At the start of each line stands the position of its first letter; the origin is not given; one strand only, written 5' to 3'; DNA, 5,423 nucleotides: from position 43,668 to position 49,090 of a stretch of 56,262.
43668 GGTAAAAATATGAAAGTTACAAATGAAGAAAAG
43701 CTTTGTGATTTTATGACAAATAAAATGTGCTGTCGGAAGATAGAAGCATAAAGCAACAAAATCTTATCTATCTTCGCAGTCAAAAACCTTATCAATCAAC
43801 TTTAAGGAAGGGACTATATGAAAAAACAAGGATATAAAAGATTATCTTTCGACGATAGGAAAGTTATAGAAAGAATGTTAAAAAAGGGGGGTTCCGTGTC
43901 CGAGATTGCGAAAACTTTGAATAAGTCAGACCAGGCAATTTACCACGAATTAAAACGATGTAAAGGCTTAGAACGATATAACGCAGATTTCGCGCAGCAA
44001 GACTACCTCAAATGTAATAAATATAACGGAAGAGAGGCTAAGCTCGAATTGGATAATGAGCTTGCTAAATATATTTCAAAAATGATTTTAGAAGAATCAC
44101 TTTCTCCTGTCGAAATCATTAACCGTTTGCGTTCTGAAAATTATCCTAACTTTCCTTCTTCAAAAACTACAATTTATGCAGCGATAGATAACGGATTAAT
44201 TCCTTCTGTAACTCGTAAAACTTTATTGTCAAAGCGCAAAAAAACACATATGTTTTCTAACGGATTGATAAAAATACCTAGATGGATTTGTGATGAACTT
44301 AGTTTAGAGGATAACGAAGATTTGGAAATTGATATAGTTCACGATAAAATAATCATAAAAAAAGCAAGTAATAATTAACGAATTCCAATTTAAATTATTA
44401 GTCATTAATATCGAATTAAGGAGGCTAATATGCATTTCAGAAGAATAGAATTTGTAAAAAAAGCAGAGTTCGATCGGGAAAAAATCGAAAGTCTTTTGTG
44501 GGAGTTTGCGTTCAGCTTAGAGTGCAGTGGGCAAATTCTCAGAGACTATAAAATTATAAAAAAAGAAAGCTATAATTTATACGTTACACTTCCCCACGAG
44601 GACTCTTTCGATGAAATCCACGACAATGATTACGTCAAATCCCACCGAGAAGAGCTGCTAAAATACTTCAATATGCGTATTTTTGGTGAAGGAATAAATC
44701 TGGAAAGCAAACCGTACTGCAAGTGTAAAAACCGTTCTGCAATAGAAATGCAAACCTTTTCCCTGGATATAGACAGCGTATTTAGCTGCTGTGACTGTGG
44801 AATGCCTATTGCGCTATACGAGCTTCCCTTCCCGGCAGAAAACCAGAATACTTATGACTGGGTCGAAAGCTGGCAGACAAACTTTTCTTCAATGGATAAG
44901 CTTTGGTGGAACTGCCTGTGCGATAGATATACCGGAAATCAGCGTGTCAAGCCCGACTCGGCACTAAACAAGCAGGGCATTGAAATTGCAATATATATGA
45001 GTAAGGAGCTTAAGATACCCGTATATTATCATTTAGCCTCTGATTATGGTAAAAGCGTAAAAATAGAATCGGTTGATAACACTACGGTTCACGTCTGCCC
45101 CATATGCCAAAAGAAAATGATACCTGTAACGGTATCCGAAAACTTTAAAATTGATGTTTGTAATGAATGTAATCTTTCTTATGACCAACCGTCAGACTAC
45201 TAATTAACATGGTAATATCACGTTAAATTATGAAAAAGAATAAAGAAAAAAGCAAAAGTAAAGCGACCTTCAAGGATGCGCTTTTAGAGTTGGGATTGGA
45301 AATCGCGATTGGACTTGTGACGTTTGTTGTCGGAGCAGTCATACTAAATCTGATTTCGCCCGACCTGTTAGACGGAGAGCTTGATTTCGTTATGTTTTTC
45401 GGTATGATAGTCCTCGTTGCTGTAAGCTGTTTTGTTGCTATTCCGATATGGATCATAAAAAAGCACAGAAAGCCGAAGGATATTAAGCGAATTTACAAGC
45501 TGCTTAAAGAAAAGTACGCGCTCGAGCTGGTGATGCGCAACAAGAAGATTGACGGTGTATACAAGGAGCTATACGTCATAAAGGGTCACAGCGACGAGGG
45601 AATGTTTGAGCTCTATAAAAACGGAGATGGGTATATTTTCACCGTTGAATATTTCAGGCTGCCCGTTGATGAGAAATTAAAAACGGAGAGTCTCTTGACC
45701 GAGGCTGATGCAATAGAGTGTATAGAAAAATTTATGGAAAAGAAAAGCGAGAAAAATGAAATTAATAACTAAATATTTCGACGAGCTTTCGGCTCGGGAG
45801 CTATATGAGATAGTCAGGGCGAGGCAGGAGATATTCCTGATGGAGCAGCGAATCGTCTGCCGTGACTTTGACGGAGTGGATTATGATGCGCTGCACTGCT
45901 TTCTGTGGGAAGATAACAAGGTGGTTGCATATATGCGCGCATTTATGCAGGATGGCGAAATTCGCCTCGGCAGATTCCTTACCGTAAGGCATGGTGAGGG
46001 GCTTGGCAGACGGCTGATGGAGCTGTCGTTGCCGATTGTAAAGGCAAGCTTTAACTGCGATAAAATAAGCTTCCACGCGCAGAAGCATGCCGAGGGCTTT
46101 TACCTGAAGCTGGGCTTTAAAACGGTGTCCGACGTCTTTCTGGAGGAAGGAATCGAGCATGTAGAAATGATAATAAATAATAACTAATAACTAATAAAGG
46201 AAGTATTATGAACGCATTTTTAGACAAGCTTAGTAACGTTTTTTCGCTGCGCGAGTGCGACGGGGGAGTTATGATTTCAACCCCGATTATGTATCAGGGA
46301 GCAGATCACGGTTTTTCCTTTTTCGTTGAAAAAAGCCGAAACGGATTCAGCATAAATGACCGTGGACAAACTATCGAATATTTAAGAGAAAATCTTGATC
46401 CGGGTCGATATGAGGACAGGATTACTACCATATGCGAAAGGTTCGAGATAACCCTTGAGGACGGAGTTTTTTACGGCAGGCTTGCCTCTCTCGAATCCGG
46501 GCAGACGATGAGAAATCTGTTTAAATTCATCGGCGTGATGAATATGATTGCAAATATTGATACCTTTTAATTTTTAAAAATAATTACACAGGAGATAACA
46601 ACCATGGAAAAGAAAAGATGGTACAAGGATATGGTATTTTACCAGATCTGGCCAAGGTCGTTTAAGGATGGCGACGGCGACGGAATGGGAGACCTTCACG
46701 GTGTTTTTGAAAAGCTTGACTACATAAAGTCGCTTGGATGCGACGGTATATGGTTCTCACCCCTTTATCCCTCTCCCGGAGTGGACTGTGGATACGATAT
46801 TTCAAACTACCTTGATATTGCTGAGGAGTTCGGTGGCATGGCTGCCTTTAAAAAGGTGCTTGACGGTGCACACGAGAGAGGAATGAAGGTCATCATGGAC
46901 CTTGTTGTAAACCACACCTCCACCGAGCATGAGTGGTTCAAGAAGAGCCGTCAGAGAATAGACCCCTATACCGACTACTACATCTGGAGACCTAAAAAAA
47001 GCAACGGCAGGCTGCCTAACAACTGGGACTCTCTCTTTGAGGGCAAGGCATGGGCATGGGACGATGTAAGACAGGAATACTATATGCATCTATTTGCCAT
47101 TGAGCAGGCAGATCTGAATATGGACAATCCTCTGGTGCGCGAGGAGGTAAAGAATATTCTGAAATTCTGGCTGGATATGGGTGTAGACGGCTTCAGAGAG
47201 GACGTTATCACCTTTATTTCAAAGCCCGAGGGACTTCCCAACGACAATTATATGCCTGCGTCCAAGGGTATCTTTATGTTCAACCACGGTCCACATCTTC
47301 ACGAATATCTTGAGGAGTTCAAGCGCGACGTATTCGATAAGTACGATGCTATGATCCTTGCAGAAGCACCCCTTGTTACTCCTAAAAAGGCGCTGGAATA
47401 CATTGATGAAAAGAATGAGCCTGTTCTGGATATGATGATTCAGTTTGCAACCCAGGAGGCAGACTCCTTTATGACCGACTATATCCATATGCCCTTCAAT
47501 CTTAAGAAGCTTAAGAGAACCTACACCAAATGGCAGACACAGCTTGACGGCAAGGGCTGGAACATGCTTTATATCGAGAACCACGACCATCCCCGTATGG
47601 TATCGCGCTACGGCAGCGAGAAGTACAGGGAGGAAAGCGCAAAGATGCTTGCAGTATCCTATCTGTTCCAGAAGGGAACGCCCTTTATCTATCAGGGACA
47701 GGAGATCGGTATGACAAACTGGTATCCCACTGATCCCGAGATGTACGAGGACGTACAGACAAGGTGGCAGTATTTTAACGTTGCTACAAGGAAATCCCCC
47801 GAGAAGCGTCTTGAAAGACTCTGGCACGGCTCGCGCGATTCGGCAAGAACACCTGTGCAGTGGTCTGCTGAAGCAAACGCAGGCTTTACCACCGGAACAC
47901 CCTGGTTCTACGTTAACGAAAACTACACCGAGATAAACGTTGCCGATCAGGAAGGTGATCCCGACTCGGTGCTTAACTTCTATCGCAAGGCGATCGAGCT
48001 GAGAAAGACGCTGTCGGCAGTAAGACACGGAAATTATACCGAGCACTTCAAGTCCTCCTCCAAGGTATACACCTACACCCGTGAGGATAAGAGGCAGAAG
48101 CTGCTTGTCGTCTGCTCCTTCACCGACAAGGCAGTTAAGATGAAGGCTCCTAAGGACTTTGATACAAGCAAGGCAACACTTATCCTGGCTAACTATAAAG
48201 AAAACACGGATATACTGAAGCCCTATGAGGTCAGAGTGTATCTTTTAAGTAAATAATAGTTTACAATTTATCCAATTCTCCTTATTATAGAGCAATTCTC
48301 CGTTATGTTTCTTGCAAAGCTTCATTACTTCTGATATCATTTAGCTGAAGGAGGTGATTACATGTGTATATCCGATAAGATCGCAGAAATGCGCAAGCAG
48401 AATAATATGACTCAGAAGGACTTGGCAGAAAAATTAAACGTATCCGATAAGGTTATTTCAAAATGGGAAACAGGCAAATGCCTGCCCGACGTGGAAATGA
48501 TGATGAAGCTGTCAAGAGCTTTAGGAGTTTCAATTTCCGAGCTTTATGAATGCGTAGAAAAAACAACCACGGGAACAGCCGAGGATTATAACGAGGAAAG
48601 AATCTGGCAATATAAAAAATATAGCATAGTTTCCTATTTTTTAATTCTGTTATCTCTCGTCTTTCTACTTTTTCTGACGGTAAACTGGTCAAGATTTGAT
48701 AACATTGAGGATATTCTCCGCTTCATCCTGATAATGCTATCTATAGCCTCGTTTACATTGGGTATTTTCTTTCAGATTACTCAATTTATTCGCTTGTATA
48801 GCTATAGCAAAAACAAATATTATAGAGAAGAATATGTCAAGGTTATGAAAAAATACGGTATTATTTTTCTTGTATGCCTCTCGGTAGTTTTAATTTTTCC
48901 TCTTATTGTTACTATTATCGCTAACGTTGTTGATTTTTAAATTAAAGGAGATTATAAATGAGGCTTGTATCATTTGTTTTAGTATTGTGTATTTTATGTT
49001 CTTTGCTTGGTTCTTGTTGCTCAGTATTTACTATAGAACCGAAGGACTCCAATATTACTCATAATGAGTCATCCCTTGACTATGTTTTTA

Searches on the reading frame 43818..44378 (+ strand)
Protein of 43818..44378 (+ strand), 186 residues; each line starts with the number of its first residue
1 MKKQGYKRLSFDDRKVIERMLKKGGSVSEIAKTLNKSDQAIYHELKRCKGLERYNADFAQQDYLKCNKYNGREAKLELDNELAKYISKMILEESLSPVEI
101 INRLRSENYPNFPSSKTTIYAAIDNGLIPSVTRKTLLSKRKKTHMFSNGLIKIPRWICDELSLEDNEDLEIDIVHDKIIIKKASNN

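Call 14: search_protein_families(library=pfam, proteins=[window:43818-44378:+], max_evalue=0.001)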
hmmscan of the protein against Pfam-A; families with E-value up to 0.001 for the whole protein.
window:43818-44378:+ (186 aa): 3 families
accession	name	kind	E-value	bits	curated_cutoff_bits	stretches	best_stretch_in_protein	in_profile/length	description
PF13936.12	HTH_38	-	8.2e-13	48.3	27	1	6-47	2-43/44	Helix-turn-helix domain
PF04297.20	UPF0122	-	0.00063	20.4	22.7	0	14-56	23-66/101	Putative helix-turn-helix protein, YlxM / p13 like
PF13384.12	HTH_23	-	0.00093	19.4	24.6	0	19-52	12-47/50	Homeodomain-like domain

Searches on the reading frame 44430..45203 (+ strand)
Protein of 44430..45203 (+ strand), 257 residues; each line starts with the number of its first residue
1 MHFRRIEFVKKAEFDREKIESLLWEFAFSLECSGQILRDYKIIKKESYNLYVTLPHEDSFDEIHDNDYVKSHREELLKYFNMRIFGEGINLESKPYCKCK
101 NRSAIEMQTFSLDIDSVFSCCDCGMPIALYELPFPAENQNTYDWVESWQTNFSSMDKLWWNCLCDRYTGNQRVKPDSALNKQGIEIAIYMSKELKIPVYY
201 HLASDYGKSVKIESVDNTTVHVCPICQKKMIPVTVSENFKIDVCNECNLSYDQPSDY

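Call 14: search_protein_families(library=pfam, proteins=[window:44430-45203:+], max_evalue=0.001)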
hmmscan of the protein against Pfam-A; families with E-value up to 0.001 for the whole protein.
window:44430-45203:+ (257 aa): 1 family
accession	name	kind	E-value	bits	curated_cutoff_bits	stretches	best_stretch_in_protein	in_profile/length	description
PF10071.14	DUF2310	-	1.5e-22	80.5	25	1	1-249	1-247/255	Zn-ribbon-containing, possibly nucleic-acid-binding protein (DUF2310)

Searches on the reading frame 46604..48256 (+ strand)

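Call 14: search_protein_families(library=pfam, proteins=[window:46604-48256:+], max_evalue=0.001)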
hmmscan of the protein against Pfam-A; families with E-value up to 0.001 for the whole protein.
window:46604-48256:+ (550 aa): 3 families
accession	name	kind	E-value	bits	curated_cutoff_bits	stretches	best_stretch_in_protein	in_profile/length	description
PF00128.31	Alpha-amylase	-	2.3e-143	479.1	22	1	14-476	1-446/446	Alpha amylase, catalytic domain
PF16657.11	Malt_amylase_C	-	0.00013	22.4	27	1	484-530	9-54/75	Maltogenic Amylase, C-terminal domain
PF14701.12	hDGE_amylase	-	0.00099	18.8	27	0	28-114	18-112/439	Glycogen debranching enzyme, glucanotransferase domain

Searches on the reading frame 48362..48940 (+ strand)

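Call 69: search_protein_families(library=pfam, proteins=[window:48362-48940:+], max_evalue=0.001)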
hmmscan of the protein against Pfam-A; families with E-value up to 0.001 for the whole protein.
window:48362-48940:+ (192 aa): 5 families
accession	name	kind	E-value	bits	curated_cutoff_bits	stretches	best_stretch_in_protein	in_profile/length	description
PF01381.28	HTH_3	-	1.3e-17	64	23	1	7-61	1-55/55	Helix-turn-helix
PF12844.13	HTH_19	-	6.6e-12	45.6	30.2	1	6-62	3-59/64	Helix-turn-helix domain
PF13443.12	HTH_26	-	2e-09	38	22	1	6-66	1-62/63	Cro/C1-type HTH DNA-binding domain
PF13560.12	HTH_31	-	4.2e-08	33.8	27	1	7-60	6-60/64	Helix-turn-helix domain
PF07022.19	Phage_CI_repr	-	2.7e-05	24.8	22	1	17-61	14-57/65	Bacteriophage CI repressor helix-turn-helix domain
